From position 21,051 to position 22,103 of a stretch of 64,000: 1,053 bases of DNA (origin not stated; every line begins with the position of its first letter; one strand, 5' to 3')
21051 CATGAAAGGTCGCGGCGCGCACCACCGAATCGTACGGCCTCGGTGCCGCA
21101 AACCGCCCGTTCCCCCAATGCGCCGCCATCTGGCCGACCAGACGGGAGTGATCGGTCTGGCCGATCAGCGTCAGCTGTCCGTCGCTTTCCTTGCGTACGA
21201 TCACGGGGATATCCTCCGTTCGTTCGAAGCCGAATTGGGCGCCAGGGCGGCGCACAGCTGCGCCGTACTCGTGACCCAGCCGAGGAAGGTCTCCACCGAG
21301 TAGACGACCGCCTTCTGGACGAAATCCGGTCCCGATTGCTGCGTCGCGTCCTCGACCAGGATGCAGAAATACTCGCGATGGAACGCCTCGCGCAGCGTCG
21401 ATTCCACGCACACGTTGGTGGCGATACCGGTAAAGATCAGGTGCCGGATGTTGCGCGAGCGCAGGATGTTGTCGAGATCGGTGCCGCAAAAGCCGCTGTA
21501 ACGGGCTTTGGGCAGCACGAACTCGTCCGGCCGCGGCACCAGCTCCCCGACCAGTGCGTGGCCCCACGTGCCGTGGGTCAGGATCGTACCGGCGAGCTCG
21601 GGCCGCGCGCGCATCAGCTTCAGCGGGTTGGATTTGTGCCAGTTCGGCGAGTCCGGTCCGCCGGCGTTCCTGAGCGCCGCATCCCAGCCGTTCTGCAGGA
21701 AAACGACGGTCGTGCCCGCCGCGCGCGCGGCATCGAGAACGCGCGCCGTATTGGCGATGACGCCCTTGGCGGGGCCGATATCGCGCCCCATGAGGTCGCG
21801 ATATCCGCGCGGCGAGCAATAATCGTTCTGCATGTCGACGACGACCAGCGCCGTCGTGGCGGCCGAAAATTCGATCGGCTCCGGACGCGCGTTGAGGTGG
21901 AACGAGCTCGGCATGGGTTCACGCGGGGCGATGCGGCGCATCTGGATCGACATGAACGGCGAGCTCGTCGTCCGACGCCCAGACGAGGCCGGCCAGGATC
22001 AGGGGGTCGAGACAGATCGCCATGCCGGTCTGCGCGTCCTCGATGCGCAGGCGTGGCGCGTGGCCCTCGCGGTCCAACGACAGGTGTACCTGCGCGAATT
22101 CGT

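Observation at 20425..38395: ~18-kb regulator-less island: candidate undescribed N-heterocycle uptake and degradation system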

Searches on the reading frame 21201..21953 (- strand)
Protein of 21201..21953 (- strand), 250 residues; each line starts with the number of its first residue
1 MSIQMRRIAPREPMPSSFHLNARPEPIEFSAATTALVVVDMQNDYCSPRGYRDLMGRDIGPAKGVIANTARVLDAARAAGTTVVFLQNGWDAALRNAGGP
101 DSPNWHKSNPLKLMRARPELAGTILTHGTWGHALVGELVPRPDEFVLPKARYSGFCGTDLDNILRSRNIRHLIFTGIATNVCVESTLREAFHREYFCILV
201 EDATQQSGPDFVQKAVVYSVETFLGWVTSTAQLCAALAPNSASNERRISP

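Call 6: search_protein_families(library=pfam, proteins=[window:21201-21953:-], max_evalue=0.01)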
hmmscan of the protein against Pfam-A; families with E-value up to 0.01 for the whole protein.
window:21201-21953:- (250 aa): 1 family
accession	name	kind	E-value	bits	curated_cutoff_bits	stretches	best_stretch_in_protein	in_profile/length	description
PF00857.26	Isochorismatase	-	3.8e-43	148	27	1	34-232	1-175/175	Isochorismatase domain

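Call 8: search_protein_families(library=ncbifam, proteins=[window:21201-21953:-], max_evalue=0.00001)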
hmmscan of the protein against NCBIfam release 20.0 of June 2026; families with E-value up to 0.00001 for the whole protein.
window:21201-21953:- (250 aa): 4 families
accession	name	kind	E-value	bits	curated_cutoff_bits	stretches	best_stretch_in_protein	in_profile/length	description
TIGR03614.1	RutB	equivalog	3.2e-95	318.1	377.95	1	20-242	2-224/226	pyrimidine utilization protein B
NF050097.1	BiurAmidohydBiuH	equivalog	1.8e-40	138.7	370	1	29-216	14-198/221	biuret amidohydrolase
NF008517.0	PRK11440.1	equivalog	3.2e-19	69.6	195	1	28-236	3-187/188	hydrolase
NF008623.0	PRK11609.1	equivalog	1.3e-08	35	174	0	158-203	132-177/213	bifunctional nicotinamidase/pyrazinamidase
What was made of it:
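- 21201..21953 (-): G2: RutB-like cysteine amidohydrolase (isochorismatase fold). It scores 318 bits on TIGR03614 RutB, against a cut-off of 378 (call 8).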

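Call 31: search_solved_structures(query=window:21201-21953:-, max_evalue=1e-8)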
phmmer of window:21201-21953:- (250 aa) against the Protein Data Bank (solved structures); distinct sequences matched with E-value up to 1e-8: 21.
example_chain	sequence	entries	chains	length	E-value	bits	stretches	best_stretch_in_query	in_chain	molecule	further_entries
8bkd_A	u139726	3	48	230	2.4e-84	286.1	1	20-242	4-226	Ureidoacrylate amidohydrolase RutB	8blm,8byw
8bln_A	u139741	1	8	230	1.2e-83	283.8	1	20-242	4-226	Ureidoacrylate amidohydrolase RutB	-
8bll_A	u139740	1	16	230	6.1e-83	281.5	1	20-242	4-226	Ureidoacrylate amidohydrolase RutB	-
6xjm_A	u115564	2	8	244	1.1e-31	113.7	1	28-227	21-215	Biuret hydrolase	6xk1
6xix_A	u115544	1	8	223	4.3e-31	111.7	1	19-237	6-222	Cysteine hydrolase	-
6azo_A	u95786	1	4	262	6.2e-30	107.9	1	21-211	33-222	Putative amidase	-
6xj4_A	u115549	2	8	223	1.1e-29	107.1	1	19-237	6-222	Cysteine hydrolase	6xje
6azs_A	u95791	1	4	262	4.1e-29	105.2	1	21-211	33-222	Putative amidase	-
5bk6_A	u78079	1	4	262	4.2e-29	105.2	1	21-211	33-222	Putative amidase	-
6azn_A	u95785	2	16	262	1.6e-28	103.3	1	21-211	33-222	Putative amidase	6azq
3kl2_A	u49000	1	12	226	1.2e-22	84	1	23-237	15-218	Putative isochorismatase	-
3irv_A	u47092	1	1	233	4.1e-20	75.7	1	31-210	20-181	CYSTEINE HYDROLASE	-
3hb7_A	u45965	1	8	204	1.1e-16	64.5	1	126-207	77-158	Isochorismatase hydrolase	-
3eef_A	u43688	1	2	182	2.7e-15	60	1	127-205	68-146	N-carbamoylsarcosine amidase related protein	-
3txy_A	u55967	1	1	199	3e-15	59.8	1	135-238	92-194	Isochorismatase family protein family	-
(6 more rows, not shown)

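Call 33: search_solved_structures(query=window:21201-21953:-, max_evalue=1e-80, show_alignments=1)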
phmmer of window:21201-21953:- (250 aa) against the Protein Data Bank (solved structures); distinct sequences matched with E-value up to 1e-80: 3.
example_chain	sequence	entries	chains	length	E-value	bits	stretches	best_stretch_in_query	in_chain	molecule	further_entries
8bkd_A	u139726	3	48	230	2.4e-84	286.1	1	20-242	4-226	Ureidoacrylate amidohydrolase RutB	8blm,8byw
8bln_A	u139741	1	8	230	1.2e-83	283.8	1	20-242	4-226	Ureidoacrylate amidohydrolase RutB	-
8bll_A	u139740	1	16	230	6.1e-83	281.5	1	20-242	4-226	Ureidoacrylate amidohydrolase RutB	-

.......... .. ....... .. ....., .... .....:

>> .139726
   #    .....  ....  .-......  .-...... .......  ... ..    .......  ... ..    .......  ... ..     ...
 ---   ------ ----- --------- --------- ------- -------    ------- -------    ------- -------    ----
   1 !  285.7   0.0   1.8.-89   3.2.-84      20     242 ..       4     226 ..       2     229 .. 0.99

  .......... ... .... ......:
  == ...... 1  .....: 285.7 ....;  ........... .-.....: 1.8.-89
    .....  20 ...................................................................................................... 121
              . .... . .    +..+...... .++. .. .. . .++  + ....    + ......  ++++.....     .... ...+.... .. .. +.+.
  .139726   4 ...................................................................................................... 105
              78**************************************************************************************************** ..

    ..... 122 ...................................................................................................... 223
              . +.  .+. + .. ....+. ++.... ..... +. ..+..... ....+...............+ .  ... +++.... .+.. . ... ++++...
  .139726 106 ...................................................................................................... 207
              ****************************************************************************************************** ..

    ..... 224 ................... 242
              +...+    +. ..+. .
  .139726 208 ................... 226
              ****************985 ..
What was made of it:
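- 21201..21953 (-): It scores 286 bits against E. coli RutB (8bkd), about 58% identity by my own count, and keeps the Asp/Lys/Cys triad (calls 31, 33).
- On Rut pyrimidine pathway: Against E. coli RutB it scores 286 bits over 223 residues (about 58% identity by my count) and keeps the Asp/Lys/Cys triad (call 33).
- G2 scores 286 bits against RutB (call 33).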
